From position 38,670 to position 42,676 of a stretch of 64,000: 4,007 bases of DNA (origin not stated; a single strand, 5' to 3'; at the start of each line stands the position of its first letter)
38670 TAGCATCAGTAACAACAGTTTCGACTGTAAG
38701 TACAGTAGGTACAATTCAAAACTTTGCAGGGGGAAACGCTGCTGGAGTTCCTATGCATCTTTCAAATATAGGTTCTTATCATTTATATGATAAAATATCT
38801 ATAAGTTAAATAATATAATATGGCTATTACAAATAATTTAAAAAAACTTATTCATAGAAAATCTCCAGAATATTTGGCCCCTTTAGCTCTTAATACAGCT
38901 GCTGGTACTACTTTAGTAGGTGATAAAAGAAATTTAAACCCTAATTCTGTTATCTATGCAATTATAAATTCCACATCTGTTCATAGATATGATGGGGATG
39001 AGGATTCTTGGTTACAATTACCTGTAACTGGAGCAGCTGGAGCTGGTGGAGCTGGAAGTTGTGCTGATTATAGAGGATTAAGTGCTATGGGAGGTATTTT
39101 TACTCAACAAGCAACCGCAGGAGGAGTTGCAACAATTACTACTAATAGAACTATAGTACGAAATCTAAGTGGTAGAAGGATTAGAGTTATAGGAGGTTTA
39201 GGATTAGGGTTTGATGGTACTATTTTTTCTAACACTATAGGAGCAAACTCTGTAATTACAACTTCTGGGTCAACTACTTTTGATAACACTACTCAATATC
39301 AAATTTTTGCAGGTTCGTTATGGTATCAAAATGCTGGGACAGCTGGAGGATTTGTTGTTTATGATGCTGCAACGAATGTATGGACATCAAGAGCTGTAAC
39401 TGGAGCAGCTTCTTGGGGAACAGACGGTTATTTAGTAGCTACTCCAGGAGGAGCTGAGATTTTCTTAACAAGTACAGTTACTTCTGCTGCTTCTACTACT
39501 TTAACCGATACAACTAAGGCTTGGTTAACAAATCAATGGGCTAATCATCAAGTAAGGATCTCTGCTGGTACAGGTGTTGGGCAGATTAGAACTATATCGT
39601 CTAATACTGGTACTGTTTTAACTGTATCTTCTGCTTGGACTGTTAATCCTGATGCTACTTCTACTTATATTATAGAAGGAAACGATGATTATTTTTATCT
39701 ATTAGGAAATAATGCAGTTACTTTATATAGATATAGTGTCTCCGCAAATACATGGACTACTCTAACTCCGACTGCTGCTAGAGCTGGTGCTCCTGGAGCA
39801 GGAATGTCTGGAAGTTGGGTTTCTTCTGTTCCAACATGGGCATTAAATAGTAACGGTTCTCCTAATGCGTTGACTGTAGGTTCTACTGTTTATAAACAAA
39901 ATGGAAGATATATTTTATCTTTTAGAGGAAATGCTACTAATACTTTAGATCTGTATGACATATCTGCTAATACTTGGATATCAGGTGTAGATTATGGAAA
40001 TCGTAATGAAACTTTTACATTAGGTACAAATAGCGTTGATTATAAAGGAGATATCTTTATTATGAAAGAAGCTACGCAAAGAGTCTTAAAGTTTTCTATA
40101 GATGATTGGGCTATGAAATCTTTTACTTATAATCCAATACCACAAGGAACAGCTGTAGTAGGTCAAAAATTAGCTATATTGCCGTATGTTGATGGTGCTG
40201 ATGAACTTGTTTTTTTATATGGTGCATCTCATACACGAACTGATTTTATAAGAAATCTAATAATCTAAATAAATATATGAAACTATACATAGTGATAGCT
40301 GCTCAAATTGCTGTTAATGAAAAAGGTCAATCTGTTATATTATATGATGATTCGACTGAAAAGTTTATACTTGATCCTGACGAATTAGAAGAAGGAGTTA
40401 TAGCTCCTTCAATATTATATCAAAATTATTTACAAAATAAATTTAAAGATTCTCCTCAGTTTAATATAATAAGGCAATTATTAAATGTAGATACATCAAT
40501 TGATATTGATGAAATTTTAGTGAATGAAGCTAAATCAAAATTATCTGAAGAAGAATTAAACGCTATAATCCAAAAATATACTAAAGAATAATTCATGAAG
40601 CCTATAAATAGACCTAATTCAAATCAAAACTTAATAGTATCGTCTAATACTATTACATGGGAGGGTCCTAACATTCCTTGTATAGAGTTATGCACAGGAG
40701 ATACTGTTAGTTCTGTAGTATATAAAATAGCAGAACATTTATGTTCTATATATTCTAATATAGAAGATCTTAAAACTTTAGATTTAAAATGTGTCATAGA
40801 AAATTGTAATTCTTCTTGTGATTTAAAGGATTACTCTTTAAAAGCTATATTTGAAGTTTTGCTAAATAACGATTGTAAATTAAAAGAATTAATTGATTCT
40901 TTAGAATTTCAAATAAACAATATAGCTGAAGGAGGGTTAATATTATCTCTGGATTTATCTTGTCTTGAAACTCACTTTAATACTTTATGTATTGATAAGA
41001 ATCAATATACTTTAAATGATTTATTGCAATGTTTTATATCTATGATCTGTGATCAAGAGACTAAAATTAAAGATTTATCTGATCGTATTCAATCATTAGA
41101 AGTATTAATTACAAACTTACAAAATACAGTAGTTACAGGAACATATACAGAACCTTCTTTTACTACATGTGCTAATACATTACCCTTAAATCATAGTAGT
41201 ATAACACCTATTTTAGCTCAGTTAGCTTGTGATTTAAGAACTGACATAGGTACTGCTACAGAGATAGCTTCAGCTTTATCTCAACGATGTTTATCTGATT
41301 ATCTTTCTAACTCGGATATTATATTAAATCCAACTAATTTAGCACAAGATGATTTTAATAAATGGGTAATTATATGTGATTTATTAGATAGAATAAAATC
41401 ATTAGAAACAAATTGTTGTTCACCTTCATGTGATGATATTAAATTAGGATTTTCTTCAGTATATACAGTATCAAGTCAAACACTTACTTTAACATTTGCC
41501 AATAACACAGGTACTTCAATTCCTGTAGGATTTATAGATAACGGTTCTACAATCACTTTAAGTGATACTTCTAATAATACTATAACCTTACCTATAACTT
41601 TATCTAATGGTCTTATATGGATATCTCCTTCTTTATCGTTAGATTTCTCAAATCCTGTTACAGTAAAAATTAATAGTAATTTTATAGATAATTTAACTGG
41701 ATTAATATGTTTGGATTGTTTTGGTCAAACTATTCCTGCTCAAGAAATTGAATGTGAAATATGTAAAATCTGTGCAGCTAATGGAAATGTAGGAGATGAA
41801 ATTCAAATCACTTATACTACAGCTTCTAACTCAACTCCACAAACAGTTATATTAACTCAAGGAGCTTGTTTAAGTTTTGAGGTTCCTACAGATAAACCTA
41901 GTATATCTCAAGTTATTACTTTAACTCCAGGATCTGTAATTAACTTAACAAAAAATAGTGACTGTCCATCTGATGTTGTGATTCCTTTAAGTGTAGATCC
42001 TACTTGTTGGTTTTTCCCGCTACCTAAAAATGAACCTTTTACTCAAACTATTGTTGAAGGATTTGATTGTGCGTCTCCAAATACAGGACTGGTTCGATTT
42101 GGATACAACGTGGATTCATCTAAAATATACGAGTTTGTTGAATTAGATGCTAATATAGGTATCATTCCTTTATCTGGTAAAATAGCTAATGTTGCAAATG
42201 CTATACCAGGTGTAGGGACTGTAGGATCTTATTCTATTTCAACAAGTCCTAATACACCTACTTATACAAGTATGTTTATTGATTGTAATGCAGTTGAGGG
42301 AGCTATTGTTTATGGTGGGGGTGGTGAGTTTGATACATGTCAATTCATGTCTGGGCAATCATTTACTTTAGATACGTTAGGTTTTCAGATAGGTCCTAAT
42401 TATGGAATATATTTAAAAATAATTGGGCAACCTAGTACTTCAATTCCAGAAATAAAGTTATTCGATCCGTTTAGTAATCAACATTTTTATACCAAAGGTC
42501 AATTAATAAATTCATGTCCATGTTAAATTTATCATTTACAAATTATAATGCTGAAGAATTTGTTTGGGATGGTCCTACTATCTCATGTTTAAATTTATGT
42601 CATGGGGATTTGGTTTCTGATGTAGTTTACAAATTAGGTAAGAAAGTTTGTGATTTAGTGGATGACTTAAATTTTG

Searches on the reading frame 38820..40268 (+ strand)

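Call 19: search_protein_families(library=phrogs, proteins=[window:38820-40268:+], max_evalue=0.00001)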
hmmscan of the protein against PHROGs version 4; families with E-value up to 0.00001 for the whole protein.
window:38820-40268:+ (482 aa): 0 families

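Call 47: search_protein_families(library=pfam, proteins=[window:38820-40268:+], max_evalue=0.01)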
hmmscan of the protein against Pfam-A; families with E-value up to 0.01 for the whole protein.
window:38820-40268:+ (482 aa): 4 families
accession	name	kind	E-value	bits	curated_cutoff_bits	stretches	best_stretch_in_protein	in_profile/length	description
PF13415.12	Kelch_3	-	2.4e-05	24.8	22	0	301-333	19-45/48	Galactose oxidase, central domain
PF13964.12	Kelch_6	-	0.00078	19.8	25.3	0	283-317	15-45/50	Kelch motif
PF01344.31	Kelch_1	-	0.00078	19.3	20.1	0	301-317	28-44/46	Kelch motif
PF13418.12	Kelch_4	-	0.0021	18.4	21.6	0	302-317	31-46/49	Galactose oxidase, central domain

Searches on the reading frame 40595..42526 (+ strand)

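Call 19: search_protein_families(library=phrogs, proteins=[window:40595-42526:+], max_evalue=0.00001)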
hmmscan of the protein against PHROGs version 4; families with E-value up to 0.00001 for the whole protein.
window:40595-42526:+ (643 aa): 0 families

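Call 47: search_protein_families(library=pfam, proteins=[window:40595-42526:+], max_evalue=0.01)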
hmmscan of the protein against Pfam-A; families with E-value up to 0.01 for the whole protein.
window:40595-42526:+ (643 aa): 1 family
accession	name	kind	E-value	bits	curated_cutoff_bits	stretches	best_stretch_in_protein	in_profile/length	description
PF10796.14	Anti-adapt_IraP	-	0.0032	18.6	23.2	0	150-182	11-43/86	Sigma-S stabilisation anti-adaptor protein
